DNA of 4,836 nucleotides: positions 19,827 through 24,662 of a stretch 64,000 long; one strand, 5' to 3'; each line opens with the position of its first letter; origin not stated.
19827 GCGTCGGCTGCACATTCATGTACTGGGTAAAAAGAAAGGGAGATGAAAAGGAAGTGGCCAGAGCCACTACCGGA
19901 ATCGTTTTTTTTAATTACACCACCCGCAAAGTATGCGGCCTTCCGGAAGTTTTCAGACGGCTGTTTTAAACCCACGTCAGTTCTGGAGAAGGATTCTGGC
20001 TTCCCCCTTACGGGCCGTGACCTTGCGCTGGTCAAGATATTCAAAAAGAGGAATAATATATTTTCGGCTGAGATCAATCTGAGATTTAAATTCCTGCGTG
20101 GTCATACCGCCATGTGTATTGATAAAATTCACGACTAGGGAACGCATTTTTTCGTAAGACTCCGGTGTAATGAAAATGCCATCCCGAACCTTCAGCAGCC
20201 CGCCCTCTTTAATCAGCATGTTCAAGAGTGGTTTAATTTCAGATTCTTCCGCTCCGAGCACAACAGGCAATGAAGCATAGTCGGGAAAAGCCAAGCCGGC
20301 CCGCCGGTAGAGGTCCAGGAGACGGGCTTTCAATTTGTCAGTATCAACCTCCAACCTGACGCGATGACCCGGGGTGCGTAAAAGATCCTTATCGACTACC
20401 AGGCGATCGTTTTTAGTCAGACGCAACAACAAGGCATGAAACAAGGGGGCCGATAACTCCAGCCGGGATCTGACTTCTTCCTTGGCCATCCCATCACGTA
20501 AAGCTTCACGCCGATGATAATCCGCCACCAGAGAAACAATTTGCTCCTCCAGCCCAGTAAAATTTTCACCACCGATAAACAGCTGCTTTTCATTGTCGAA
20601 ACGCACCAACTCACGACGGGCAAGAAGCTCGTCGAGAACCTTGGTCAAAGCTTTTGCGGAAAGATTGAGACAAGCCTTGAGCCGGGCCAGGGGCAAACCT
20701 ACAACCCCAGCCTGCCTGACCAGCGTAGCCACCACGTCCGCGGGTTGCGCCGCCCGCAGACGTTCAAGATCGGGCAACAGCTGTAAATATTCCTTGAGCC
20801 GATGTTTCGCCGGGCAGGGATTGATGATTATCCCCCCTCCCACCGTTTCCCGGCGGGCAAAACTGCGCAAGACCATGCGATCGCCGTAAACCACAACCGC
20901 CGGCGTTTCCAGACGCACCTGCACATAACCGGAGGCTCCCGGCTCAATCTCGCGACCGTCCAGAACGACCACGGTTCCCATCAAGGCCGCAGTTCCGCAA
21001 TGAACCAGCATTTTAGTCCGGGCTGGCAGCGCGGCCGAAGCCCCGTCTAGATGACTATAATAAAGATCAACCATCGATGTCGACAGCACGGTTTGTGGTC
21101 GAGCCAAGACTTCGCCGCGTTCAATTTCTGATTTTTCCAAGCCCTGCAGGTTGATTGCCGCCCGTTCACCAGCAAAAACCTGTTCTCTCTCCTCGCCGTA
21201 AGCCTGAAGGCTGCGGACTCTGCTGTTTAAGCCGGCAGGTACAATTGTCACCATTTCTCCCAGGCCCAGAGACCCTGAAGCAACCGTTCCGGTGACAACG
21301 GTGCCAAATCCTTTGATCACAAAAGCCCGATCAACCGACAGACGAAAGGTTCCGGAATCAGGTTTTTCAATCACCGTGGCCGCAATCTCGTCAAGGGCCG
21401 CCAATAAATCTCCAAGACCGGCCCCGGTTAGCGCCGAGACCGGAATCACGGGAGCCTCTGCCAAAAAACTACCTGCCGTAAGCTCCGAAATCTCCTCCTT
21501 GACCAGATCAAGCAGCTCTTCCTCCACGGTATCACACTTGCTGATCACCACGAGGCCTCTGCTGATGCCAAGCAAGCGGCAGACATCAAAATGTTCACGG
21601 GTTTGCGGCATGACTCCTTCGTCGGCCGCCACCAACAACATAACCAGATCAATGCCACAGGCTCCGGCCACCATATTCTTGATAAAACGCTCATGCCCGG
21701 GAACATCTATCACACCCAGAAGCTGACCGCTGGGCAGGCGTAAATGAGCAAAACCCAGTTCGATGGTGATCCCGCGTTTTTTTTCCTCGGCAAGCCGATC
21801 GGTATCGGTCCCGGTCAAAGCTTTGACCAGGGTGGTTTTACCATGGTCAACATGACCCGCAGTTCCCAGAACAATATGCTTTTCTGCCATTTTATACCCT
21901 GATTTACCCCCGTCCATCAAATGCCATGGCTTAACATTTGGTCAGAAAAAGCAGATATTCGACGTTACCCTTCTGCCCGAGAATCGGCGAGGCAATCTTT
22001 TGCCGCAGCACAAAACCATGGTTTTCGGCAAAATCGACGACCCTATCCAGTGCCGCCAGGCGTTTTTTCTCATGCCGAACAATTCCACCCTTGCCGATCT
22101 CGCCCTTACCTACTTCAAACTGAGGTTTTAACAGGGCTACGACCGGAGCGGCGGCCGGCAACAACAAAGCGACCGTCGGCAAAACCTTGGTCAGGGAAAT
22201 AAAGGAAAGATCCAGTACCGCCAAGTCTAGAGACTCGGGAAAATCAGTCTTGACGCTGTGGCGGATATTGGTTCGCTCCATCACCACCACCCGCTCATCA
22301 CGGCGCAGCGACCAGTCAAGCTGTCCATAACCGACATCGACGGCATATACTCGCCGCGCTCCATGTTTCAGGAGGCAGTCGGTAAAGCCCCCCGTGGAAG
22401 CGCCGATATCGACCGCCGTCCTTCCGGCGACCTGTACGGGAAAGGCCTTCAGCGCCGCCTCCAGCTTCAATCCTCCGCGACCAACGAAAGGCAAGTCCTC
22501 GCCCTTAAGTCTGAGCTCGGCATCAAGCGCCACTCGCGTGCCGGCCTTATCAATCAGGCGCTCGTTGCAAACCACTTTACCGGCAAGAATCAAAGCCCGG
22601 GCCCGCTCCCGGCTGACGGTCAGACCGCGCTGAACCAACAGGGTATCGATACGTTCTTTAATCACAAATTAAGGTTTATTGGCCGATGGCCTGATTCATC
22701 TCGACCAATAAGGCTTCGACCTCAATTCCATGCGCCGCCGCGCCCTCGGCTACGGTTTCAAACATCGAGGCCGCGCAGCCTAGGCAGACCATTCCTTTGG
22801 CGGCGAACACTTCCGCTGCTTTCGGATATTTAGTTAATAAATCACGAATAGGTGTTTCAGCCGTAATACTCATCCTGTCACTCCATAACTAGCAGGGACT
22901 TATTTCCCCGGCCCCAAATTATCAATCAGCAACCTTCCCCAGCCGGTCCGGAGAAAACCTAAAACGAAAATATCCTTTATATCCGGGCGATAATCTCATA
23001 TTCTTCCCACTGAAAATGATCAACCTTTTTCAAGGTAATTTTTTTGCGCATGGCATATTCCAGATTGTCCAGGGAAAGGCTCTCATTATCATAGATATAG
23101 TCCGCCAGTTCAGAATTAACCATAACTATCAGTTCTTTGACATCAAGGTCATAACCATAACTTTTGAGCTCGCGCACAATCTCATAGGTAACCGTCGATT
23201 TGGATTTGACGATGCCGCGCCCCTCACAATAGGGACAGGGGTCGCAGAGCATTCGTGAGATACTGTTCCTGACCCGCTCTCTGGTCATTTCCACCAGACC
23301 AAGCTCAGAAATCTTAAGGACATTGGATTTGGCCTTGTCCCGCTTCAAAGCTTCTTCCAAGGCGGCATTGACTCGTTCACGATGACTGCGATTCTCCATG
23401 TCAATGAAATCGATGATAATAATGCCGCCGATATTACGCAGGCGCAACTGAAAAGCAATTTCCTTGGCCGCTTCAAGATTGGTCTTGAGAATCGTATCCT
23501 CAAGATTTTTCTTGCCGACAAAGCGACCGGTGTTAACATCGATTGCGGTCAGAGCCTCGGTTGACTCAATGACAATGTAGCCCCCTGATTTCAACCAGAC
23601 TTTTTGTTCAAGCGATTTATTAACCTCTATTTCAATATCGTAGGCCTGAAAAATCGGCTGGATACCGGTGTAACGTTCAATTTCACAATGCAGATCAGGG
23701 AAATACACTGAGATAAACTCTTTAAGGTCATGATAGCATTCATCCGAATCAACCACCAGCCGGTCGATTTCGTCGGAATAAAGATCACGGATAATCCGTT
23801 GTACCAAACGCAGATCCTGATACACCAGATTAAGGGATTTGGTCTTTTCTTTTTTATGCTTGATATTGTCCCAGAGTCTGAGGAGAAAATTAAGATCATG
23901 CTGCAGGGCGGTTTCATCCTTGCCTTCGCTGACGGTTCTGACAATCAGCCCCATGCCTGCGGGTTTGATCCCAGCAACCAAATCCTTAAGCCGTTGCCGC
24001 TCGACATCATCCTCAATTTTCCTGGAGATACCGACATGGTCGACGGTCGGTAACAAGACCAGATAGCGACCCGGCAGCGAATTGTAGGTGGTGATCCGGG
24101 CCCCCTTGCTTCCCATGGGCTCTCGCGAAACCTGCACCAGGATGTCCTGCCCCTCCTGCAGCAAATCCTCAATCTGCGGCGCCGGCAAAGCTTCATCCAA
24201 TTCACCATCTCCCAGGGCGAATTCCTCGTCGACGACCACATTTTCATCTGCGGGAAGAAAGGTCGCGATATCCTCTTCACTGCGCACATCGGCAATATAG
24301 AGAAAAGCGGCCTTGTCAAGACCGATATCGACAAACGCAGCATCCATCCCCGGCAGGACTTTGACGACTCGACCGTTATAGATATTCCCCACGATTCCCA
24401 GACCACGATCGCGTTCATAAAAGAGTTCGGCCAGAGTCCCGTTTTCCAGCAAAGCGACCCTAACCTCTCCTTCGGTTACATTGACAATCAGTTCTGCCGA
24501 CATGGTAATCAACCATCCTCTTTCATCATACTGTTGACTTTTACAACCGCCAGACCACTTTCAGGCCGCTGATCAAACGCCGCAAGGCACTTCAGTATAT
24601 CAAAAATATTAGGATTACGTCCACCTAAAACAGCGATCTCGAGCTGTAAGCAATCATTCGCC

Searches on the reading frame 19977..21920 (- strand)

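Call 80: search_protein_families(library=ncbifam, proteins=[window:19977-21920:-], max_evalue=1e-20)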
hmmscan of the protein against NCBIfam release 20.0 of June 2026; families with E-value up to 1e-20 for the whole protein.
window:19977-21920:- (647 aa): 13 families
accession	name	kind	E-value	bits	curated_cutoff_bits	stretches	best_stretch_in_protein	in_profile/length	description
TIGR00475.1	selB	equivalog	7.5e-109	365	242.25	1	16-644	1-579/581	selenocysteine-specific translation elongation factor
NF009373.0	PRK12736.1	subfamily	3.8e-52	177.4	452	1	6-365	3-389/394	elongation factor Tu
NF000766.0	PRK00049.1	subfamily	1.1e-50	172.7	449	1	7-365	4-391/396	elongation factor Tu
NF009372.0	PRK12735.1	subfamily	2.4e-48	164.9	479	1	6-365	3-391/396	elongation factor Tu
NF008969.0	PRK12317.1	subfamily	2.5e-47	161.4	502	1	41-351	61-382/426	elongation factor 1-alpha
TIGR00485.1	EF-Tu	equivalog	8.5e-47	159.7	522.4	1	9-365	6-389/394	elongation factor Tu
NF003077.0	PRK04000.1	equivalog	5.3e-42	144.4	315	1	69-229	88-256/412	translation initiation factor IF-2 subunit gamma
TIGR03680.1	eif2g_arch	equivalog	1.2e-40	140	514.5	1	69-228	84-251/407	translation initiation factor IF-2 subunit gamma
TIGR00483.1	EF-1_alpha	equivalog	1.8e-39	135.4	540.1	1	41-277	61-313/427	translation elongation factor EF-1 subunit alpha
NF004035.0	PRK05506.1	subfamily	4.8e-32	111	715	1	40-292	79-341/632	bifunctional sulfate adenylyltransferase subunit 1/adenylylsulfate kinase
TIGR02034.1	CysN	subfamily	6.4e-32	111.1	336.1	1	41-318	56-341/406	sulfate adenylyltransferase, large subunit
NF003478.0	PRK05124.1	equivalog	2.7e-30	105.4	590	1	41-280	83-331/475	sulfate adenylyltransferase subunit CysN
TIGR00487.1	IF-2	equivalog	4.5e-27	95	424.4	1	12-261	84-328/587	translation initiation factor IF-2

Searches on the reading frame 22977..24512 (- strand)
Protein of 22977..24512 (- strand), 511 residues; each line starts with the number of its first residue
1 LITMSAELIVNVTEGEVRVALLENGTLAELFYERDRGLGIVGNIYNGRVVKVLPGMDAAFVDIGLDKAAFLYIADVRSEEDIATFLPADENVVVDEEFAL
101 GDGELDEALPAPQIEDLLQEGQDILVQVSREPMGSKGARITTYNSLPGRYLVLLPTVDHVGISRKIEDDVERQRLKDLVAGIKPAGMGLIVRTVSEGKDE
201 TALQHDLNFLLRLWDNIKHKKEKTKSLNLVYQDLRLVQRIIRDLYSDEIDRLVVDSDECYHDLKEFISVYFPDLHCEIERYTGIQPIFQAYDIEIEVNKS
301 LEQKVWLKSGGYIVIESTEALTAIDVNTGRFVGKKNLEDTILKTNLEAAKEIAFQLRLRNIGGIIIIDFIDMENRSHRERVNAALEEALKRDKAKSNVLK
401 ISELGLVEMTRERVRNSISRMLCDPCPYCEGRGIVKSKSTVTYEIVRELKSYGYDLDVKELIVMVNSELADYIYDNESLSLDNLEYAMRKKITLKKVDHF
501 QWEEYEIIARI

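Call 80: search_protein_families(library=ncbifam, proteins=[window:22977-24512:-], max_evalue=1e-20)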
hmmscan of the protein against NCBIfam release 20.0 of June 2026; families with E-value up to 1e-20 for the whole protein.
window:22977-24512:- (511 aa): 5 families
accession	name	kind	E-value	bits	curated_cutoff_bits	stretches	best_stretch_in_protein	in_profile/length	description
NF008689.0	PRK11712.1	equivalog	4e-167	556.6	594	1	4-508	1-487/489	ribonuclease G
TIGR00757.1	RNaseEG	subfamily_domain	3e-158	527.1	325.95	1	16-447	1-415/415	Rne/Rng family ribonuclease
NF052588.1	RnaseEMycob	equivalog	4e-98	329.4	1400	1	113-437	411-748/945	ribonuclease E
NF052586.1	RnaseECyano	equivalog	6.9e-98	328.6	900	1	111-436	79-407/619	ribonuclease E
NF008074.0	PRK10811.1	equivalog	1.8e-97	327.3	908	1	9-483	5-461/1068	ribonuclease E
